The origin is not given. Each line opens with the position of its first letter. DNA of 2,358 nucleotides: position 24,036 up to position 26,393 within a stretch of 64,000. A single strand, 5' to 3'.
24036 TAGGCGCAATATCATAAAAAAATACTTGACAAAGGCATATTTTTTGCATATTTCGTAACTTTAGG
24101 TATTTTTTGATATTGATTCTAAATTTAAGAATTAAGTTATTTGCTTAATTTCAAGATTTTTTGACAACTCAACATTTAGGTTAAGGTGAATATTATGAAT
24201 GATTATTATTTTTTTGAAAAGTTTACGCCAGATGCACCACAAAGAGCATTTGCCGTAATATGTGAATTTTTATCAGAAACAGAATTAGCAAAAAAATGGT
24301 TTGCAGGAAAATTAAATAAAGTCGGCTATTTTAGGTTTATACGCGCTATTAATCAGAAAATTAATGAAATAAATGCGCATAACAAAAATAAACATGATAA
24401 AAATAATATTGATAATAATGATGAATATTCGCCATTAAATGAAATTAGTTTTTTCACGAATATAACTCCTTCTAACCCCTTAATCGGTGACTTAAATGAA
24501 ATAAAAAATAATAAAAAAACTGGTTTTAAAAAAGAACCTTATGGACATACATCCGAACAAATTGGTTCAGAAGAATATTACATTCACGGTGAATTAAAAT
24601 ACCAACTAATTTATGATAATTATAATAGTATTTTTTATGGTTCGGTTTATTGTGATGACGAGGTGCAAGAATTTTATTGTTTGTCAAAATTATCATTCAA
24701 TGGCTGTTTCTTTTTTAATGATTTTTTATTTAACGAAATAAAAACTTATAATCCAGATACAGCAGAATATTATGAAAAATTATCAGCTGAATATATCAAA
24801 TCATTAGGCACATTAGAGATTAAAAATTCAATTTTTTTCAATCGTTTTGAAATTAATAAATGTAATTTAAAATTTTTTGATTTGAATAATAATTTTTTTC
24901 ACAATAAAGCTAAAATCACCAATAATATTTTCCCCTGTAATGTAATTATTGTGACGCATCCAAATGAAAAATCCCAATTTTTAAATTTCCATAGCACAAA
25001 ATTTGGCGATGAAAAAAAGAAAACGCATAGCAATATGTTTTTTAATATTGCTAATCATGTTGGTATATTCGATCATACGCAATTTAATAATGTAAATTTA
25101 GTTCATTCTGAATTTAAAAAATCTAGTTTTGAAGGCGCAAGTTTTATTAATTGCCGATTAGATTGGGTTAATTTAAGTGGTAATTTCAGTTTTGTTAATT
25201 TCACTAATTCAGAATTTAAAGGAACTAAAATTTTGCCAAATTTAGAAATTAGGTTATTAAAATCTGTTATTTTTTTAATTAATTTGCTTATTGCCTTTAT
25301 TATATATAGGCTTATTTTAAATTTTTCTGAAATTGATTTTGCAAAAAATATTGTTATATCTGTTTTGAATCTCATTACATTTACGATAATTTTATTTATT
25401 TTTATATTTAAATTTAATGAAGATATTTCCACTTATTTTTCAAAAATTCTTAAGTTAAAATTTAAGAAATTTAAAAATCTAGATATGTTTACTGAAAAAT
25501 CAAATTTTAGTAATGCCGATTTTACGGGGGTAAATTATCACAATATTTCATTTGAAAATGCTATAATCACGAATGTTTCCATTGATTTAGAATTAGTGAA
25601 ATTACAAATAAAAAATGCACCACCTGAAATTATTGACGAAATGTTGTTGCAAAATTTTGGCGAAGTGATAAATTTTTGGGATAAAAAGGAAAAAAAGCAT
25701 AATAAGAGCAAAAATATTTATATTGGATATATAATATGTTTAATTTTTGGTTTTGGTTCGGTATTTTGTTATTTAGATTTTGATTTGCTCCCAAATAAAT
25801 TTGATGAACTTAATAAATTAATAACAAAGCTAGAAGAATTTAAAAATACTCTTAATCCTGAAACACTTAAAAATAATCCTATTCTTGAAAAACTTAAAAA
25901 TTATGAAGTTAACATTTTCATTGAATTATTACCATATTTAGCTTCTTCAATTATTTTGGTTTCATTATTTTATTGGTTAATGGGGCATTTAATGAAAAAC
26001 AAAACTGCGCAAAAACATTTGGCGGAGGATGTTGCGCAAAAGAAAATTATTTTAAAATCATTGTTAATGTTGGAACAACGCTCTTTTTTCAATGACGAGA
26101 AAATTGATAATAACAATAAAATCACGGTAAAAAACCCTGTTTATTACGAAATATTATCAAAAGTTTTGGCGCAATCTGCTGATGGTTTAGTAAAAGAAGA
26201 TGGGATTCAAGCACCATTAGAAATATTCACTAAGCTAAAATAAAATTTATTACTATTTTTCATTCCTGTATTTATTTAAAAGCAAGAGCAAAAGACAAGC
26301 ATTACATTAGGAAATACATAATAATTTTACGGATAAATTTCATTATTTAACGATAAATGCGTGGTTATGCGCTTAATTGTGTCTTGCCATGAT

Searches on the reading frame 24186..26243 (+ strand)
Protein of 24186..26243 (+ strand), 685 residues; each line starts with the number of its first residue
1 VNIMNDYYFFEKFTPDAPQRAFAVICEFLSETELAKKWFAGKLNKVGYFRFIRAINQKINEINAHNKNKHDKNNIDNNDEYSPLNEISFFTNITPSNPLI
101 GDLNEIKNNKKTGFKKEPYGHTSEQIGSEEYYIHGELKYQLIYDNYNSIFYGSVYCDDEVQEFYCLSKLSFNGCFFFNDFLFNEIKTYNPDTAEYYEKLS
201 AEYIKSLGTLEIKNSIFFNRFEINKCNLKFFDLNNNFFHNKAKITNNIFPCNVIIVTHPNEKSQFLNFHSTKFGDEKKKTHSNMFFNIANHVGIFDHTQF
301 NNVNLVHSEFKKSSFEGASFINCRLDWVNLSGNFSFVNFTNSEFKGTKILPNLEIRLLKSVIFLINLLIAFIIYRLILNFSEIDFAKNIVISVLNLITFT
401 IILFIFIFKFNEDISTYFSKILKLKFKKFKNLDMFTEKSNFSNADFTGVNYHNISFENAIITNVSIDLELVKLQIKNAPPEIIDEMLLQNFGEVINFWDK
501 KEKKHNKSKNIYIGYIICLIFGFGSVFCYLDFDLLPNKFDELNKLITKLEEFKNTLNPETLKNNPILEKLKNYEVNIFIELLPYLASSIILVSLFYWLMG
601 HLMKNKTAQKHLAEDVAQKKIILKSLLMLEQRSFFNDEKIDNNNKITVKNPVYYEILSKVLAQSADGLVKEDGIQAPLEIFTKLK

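Call 61: search_protein_families(library=pfam, proteins=[window:24186-26243:+], max_evalue=0.001)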
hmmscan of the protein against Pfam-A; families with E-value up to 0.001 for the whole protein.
window:24186-26243:+ (685 aa): 2 families
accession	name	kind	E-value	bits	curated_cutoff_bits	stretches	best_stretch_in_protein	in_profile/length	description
PF00805.28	Pentapeptide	-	1.1e-10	41.3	20.2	1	295-332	3-40/40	Pentapeptide repeats (8 copies)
PF13599.13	Pentapeptide_4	-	1.9e-06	28.3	38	1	295-348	3-57/78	Pentapeptide repeat region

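Call 62: search_protein_families(library=padloc, proteins=[window:24186-26243:+], max_evalue=0.00001)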
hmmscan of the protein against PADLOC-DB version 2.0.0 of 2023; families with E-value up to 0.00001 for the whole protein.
window:24186-26243:+ (685 aa): 0 families
